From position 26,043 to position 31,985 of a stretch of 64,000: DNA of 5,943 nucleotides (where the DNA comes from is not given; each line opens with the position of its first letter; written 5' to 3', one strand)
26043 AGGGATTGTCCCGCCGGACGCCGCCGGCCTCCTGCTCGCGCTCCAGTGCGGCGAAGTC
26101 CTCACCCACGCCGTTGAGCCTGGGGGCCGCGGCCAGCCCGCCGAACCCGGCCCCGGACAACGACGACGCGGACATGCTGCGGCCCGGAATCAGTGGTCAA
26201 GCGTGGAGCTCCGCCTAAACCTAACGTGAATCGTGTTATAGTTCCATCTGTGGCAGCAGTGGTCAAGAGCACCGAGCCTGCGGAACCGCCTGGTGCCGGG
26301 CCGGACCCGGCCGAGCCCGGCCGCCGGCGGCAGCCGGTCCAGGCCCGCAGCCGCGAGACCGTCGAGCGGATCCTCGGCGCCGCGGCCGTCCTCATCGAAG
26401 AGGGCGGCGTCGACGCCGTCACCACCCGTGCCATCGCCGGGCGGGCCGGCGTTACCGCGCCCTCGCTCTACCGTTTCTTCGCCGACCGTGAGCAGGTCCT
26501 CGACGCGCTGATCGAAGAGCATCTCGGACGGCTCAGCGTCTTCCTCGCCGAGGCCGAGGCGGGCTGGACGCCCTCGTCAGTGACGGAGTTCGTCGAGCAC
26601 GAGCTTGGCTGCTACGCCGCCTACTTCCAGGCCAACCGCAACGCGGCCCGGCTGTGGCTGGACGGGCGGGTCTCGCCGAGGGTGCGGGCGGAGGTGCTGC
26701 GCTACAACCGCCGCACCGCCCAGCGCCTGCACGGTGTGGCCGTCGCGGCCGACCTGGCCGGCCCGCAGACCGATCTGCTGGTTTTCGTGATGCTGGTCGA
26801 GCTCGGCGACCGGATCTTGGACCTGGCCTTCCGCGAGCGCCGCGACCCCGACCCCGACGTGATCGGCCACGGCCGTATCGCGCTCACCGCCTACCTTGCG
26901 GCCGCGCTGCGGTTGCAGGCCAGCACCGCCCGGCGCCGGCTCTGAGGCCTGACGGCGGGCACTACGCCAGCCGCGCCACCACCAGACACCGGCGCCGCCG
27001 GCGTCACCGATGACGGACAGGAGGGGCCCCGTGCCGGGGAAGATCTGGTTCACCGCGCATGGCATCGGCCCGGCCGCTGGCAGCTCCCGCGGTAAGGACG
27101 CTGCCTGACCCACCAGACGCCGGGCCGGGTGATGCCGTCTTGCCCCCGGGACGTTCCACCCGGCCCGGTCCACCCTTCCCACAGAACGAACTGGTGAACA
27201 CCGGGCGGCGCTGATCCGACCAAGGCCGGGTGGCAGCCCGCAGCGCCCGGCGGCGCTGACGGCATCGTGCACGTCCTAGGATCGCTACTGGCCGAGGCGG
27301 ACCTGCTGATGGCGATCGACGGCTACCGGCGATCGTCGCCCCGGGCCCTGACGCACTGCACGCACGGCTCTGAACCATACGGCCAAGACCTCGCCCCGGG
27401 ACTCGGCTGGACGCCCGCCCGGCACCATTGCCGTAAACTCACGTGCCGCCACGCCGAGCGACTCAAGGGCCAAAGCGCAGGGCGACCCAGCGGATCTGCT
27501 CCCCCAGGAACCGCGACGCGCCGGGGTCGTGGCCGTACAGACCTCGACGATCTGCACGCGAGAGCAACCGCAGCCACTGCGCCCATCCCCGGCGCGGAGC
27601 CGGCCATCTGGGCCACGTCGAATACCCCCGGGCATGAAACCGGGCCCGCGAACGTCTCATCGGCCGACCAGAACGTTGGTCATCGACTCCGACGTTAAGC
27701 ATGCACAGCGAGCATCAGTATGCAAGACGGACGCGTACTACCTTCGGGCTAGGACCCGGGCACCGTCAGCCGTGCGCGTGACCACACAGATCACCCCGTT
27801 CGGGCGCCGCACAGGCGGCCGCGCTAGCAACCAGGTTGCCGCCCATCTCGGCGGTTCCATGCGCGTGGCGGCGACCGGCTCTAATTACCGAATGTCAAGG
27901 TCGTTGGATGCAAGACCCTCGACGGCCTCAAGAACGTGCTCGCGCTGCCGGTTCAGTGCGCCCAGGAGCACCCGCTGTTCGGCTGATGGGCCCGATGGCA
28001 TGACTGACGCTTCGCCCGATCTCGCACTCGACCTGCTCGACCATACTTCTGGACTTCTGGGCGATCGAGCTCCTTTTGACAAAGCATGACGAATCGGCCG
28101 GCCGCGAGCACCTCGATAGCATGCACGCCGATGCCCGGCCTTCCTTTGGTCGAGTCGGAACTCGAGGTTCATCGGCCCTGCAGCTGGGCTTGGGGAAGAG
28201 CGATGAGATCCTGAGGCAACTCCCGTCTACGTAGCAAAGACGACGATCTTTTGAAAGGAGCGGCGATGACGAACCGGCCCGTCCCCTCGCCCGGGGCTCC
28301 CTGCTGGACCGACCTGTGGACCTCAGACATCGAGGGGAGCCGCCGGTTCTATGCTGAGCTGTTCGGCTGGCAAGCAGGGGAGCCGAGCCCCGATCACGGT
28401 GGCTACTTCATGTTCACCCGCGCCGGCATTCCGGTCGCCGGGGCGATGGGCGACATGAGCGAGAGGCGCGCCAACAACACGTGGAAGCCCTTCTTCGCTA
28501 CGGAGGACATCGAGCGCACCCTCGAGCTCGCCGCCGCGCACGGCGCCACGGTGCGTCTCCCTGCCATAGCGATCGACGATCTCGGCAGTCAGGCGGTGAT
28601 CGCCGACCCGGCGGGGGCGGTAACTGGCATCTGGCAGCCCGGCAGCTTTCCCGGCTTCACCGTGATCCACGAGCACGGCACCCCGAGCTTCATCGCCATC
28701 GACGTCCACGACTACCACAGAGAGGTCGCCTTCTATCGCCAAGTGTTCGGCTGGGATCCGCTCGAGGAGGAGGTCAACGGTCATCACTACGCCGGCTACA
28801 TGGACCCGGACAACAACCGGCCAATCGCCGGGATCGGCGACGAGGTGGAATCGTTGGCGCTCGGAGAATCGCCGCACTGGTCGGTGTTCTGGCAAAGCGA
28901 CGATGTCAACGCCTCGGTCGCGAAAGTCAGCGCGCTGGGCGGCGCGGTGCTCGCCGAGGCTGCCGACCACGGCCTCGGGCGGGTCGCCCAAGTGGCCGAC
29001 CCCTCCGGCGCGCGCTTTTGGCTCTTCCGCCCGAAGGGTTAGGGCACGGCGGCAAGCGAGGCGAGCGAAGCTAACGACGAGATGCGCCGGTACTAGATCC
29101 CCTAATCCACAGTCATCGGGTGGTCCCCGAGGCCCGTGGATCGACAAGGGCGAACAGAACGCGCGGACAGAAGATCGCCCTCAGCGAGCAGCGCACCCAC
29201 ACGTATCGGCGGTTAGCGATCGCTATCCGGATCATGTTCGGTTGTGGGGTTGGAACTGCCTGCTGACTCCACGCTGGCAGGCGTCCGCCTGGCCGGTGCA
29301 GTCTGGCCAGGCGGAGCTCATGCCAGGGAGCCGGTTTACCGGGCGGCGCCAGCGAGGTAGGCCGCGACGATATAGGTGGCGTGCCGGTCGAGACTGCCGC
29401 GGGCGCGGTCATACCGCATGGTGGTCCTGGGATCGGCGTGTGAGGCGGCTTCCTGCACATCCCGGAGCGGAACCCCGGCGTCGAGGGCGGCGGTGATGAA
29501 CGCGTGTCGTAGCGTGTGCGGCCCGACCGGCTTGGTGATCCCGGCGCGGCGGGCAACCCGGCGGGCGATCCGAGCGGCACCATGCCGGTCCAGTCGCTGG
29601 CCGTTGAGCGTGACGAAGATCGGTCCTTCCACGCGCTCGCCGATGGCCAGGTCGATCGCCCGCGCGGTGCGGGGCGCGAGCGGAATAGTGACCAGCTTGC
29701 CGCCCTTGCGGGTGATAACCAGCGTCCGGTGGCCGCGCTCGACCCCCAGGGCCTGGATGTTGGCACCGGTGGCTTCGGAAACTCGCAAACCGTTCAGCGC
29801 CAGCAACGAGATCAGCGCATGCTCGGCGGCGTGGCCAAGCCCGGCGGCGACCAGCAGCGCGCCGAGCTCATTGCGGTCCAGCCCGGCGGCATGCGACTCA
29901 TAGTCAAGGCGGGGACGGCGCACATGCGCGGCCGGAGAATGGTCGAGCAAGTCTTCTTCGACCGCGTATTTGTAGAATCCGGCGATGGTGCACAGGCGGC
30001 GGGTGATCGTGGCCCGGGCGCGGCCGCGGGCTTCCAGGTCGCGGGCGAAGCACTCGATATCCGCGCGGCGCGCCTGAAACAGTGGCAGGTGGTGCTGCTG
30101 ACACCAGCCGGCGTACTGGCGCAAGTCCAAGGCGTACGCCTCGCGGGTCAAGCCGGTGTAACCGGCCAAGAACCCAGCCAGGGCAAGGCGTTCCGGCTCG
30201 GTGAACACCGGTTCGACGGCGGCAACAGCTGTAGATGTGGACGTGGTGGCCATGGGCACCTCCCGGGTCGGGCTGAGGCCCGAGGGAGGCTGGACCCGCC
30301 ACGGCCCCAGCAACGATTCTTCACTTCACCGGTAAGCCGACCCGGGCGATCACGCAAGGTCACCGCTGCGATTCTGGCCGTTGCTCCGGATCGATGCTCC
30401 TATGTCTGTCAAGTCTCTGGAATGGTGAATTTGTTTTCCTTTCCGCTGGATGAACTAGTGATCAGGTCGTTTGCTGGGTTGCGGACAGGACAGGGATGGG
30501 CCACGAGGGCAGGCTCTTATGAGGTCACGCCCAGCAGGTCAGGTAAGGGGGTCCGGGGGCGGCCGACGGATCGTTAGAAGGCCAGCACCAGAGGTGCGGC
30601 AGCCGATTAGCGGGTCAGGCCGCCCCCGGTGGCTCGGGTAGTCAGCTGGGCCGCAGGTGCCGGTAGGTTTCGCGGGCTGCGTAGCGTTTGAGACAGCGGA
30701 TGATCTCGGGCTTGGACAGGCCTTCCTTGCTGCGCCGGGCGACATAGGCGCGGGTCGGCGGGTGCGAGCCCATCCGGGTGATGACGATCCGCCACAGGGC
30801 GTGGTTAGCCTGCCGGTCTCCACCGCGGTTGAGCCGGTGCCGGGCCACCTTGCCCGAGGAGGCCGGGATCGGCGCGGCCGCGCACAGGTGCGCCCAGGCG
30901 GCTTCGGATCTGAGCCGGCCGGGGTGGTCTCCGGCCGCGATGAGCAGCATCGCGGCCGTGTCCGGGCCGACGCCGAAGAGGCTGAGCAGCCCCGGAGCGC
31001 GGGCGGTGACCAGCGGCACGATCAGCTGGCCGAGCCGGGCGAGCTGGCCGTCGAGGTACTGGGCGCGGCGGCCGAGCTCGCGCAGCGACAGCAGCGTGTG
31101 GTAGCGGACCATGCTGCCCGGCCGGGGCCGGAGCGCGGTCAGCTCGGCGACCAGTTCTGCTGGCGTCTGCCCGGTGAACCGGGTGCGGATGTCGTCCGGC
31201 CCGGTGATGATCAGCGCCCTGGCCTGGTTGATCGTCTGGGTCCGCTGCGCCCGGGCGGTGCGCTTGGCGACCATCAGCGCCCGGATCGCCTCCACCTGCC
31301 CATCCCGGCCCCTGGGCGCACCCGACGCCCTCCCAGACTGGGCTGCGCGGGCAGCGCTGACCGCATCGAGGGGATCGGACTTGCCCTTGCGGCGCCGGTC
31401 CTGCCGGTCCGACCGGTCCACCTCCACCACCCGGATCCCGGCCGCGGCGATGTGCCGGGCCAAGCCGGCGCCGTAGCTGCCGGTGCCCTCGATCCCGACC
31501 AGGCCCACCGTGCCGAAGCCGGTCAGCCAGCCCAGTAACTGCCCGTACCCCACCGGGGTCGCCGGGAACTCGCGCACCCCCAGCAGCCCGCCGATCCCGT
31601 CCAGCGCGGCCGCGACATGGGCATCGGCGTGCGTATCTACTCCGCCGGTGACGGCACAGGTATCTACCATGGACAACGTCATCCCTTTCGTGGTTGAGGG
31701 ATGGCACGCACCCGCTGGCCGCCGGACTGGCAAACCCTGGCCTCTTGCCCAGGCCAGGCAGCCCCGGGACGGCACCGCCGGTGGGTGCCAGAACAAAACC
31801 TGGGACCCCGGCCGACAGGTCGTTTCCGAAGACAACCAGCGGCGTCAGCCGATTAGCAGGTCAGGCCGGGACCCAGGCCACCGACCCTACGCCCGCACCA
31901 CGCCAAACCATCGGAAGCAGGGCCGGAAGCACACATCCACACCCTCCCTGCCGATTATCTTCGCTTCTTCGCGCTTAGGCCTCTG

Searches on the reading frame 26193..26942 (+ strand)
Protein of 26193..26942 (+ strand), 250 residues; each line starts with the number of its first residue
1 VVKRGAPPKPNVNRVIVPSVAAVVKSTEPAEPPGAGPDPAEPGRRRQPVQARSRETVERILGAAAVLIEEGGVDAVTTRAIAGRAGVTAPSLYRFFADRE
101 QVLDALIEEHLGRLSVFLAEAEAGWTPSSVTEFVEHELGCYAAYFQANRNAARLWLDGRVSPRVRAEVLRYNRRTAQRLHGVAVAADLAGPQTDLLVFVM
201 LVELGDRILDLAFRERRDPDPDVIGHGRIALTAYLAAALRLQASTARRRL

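Call 9: search_protein_families(library=pfam, proteins=[window:26193-26942:+], max_evalue=0.01)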
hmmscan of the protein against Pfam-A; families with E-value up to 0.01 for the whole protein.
window:26193-26942:+ (250 aa): 2 families
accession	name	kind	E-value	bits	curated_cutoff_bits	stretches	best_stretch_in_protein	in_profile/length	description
PF00440.29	TetR_N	-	1.5e-13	50.7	24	1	60-106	1-47/47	Bacterial regulatory proteins, tetR family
PF17918.6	TetR_C_15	-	0.00031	21.8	26.8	1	140-235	12-108/108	Tetracyclin repressor-like, C-terminal domain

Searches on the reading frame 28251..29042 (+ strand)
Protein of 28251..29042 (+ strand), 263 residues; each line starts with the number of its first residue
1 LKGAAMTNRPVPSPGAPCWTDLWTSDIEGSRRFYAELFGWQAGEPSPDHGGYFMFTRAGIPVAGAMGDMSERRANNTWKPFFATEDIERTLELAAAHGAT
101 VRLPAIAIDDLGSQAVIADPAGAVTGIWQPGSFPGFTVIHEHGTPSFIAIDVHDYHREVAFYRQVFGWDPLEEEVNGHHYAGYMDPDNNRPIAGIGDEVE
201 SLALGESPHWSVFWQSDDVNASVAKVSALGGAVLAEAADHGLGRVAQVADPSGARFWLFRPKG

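Call 41: search_protein_families(library=pfam, proteins=[window:28251-29042:+], max_evalue=0.01)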
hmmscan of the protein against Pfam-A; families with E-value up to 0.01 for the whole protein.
window:28251-29042:+ (263 aa): 4 families
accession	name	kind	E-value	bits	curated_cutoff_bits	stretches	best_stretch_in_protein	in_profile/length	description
PF18029.7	Glyoxalase_6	-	3.2e-17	63.6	23.6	2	148-258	2-105/106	Glyoxalase-like domain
PF00903.31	Glyoxalase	-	5.4e-16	59.5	20.6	2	148-257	5-120/121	Glyoxalase/Bleomycin resistance protein/Dioxygenase superfamily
PF22677.2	Ble-like_N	-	4.4e-08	33.2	24.5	1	22-55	7-38/41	Bleomycin resistance protein-like N-terminal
PF13669.12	Glyoxalase_4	-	0.00083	20.1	27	0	148-237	3-97/109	Glyoxalase/Bleomycin resistance protein/Dioxygenase superfamily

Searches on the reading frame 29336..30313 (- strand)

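Call 41: search_protein_families(library=pfam, proteins=[window:29336-30313:-], max_evalue=0.01)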
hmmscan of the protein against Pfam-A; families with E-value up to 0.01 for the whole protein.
window:29336-30313:- (325 aa): 3 families
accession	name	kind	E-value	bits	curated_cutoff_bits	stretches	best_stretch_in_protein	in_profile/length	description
PF00589.27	Phage_integrase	-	6.3e-23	81.8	27.1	1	147-303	5-167/172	Phage integrase family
PF02899.23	Phage_int_SAM_1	-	3.2e-09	37.4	22.3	1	55-120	17-82/83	Phage integrase, N-terminal SAM-like domain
PF13495.12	Phage_int_SAM_4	-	0.00013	22.7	27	1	49-122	11-83/85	Phage integrase, N-terminal SAM-like domain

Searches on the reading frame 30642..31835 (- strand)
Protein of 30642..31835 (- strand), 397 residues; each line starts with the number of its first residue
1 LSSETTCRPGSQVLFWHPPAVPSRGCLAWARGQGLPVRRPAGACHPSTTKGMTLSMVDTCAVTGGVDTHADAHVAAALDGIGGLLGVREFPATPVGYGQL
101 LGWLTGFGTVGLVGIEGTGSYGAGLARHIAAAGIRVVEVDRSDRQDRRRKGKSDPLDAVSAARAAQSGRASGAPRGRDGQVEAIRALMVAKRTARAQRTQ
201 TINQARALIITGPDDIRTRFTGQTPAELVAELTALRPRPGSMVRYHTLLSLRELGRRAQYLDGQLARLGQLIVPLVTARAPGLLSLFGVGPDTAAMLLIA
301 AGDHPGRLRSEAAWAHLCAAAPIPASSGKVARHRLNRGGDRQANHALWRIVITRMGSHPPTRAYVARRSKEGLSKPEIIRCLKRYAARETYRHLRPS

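Call 41: search_protein_families(library=pfam, proteins=[window:30642-31835:-], max_evalue=0.01)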
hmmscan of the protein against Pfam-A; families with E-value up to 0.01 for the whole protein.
window:30642-31835:- (397 aa): 2 families
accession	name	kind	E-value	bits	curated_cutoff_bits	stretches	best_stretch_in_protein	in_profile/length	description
PF01548.23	DEDD_Tnp_IS110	-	8.1e-19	68.4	29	1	65-208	2-149/155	Transposase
PF02371.22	Transposase_20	-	3.1e-13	50.3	21.3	1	283-365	4-86/87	Transposase IS116/IS110/IS902 family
